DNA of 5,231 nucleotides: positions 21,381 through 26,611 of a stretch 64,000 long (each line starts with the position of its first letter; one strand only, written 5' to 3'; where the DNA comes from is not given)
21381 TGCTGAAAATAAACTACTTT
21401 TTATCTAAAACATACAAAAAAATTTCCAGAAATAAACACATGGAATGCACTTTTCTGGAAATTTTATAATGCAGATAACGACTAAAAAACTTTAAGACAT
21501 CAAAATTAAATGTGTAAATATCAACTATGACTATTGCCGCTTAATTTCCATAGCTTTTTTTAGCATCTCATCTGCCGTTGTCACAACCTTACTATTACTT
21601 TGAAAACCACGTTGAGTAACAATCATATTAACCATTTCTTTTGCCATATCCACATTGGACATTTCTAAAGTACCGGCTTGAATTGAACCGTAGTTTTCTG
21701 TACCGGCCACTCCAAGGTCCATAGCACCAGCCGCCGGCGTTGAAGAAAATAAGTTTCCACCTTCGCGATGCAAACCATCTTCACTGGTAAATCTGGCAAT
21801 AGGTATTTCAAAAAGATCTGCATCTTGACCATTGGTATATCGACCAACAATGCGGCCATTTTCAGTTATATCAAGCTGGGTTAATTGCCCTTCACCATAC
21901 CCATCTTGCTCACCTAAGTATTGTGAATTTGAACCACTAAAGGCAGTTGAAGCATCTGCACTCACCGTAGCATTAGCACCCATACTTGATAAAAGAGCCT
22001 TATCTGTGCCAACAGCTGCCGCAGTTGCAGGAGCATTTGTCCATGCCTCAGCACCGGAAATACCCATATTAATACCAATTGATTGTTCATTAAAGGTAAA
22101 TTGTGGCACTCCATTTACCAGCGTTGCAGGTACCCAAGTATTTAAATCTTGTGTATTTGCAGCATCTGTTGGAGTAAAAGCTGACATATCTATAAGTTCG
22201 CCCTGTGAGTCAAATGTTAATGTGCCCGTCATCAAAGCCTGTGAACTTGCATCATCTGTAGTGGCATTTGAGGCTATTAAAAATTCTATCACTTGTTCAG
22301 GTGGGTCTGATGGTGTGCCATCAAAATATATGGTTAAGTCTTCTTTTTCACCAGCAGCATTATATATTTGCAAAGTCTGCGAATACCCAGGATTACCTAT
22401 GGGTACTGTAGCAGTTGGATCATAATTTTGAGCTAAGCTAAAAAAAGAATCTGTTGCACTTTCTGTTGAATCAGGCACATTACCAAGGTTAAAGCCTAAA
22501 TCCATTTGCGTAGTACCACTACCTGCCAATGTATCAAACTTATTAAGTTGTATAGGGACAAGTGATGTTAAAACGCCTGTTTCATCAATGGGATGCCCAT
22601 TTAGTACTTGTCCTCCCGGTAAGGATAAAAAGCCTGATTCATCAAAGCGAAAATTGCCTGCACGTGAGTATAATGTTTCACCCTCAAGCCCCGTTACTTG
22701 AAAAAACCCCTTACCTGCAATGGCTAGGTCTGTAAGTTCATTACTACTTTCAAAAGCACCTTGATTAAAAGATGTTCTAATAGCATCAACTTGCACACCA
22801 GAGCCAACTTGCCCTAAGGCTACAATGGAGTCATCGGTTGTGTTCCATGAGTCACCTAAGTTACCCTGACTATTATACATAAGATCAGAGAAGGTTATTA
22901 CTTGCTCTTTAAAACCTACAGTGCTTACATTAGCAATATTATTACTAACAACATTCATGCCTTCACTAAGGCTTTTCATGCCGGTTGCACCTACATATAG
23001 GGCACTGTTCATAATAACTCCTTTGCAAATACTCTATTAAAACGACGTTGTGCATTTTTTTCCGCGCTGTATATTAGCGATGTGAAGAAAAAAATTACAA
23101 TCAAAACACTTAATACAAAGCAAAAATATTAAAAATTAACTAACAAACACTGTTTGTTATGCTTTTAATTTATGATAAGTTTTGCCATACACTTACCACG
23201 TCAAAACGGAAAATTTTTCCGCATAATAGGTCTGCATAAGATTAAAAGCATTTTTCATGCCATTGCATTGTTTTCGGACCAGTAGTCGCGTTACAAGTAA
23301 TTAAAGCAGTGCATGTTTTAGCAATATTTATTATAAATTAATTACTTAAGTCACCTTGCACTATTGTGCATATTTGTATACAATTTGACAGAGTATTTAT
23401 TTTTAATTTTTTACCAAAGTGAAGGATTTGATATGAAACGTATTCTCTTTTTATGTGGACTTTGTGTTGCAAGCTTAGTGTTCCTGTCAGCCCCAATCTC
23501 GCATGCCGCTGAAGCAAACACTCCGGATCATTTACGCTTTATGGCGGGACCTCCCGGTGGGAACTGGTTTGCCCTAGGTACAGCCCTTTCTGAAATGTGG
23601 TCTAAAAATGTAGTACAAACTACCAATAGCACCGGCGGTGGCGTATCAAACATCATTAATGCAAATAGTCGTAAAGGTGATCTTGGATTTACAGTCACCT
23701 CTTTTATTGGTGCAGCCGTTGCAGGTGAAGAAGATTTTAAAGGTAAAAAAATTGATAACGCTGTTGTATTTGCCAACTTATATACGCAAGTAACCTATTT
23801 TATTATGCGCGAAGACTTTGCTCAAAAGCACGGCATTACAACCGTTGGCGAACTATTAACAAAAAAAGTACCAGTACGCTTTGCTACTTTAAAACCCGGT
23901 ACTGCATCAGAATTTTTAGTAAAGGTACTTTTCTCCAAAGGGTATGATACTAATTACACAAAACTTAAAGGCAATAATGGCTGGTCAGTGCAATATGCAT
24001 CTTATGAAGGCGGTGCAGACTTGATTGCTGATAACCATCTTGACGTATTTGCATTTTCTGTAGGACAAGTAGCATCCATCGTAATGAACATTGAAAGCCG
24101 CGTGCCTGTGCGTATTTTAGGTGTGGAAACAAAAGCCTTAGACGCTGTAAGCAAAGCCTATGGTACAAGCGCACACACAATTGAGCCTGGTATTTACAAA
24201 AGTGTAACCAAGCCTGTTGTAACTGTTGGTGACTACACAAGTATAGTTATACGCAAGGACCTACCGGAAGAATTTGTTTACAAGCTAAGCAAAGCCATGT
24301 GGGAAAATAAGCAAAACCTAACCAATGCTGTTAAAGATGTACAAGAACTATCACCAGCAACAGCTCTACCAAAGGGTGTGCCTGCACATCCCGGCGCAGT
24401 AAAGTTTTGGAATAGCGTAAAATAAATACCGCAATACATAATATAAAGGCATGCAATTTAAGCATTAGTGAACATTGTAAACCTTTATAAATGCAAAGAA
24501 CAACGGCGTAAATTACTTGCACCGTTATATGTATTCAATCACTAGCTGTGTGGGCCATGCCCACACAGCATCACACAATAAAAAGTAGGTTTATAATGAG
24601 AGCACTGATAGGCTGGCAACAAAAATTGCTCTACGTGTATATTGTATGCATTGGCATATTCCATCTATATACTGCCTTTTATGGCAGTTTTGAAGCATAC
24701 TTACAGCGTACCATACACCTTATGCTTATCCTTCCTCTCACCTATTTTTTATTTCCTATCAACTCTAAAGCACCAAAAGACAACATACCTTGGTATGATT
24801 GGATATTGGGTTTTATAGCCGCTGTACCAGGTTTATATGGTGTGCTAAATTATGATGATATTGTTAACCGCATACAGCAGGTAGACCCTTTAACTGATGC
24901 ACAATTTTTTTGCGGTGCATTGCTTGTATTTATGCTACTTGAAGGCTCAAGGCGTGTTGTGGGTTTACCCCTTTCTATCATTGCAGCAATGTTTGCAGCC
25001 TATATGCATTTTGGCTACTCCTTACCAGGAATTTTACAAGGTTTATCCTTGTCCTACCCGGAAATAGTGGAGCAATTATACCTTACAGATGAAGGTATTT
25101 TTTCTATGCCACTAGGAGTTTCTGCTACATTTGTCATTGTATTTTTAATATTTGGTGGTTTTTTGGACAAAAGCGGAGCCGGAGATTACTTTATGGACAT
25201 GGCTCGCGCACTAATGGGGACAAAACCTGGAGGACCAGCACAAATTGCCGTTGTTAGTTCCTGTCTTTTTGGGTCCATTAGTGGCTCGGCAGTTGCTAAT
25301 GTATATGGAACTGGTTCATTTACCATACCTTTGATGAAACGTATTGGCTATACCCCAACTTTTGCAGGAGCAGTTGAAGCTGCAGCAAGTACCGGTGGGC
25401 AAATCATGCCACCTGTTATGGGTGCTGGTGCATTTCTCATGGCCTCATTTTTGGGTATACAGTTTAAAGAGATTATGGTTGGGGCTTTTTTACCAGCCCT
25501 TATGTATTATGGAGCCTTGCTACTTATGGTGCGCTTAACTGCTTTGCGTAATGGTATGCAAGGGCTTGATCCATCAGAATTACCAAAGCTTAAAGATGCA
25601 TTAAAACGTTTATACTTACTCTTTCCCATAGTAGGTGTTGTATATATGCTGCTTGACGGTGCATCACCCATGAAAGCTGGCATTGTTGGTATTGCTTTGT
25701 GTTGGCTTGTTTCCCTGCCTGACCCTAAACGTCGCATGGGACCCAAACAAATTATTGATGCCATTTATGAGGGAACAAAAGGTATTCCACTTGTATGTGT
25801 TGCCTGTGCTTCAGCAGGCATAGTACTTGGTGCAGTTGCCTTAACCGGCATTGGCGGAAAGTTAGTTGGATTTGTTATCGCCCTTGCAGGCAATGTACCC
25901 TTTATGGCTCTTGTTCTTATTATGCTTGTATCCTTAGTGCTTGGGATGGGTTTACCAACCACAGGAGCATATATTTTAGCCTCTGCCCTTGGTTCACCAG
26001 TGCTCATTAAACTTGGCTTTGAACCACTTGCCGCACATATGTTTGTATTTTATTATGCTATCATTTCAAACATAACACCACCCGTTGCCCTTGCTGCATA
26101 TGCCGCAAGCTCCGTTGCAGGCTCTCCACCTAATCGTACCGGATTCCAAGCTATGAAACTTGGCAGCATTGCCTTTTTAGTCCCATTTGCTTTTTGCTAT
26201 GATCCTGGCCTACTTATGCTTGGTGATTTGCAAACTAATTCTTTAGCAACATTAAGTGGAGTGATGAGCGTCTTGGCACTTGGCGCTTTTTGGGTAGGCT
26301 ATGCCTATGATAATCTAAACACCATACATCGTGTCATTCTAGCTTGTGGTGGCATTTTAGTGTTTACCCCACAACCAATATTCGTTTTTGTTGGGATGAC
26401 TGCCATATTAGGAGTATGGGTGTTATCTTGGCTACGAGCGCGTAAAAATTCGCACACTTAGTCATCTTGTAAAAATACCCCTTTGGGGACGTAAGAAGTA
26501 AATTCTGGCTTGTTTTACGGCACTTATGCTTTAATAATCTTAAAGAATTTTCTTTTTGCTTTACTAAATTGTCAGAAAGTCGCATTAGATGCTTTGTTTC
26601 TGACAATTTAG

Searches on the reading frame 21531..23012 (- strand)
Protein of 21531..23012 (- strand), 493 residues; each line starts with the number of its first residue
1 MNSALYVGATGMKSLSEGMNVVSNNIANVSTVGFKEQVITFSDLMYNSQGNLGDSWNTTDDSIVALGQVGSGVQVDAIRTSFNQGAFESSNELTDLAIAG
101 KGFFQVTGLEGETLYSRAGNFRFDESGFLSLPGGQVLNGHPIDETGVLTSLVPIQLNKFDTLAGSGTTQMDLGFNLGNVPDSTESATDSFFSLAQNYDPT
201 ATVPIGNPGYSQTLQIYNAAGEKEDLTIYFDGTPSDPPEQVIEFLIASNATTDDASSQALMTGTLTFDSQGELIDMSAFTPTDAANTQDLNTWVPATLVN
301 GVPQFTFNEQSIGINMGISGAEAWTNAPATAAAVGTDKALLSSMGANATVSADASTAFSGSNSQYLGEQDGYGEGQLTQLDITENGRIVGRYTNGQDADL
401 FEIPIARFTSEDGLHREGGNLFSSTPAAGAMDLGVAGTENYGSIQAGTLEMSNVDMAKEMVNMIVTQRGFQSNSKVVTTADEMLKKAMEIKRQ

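Call 55: search_protein_families(library=pfam, proteins=[window:21531-23012:-], max_evalue=0.00001)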
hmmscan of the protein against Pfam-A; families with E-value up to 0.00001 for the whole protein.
window:21531-23012:- (493 aa): 4 families
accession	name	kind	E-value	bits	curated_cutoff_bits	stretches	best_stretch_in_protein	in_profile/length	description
PF06429.18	Flg_bbr_C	-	6.5e-19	67.6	23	1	445-489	1-45/46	Flagellar basal body rod FlgEFG protein C-terminal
PF22692.1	LlgE_F_G_D1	-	1.9e-10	41.2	27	1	97-139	1-43/64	Flagellar hook protein FlgE/F/G D1 domain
PF00460.25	Flg_bb_rod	-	2.9e-09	37.1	20.7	1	5-35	1-31/31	Flagella basal body rod protein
PF07559.19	FlgE_D2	-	7.5e-09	36.6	22.7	1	209-372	21-142/142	Flagellar basal body protein FlaE D2 domain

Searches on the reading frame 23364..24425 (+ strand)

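Call 55: search_protein_families(library=pfam, proteins=[window:23364-24425:+], max_evalue=0.00001)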
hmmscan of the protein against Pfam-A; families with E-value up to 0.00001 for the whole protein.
window:23364-24425:+ (353 aa): 1 family
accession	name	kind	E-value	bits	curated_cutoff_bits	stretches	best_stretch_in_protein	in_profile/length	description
PF16868.10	NMT1_3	-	2.5e-44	152.5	27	1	60-349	2-285/289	NMT1-like family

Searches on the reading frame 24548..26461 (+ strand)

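Call 55: search_protein_families(library=pfam, proteins=[window:24548-26461:+], max_evalue=0.00001)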
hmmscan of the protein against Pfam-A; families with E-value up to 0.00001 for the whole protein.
window:24548-26461:+ (637 aa): 1 family
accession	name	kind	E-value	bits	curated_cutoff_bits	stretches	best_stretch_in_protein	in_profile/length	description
PF06808.19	DctM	-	9e-88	295.3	23.8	1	125-557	1-406/413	Tripartite ATP-independent periplasmic transporter, DctM component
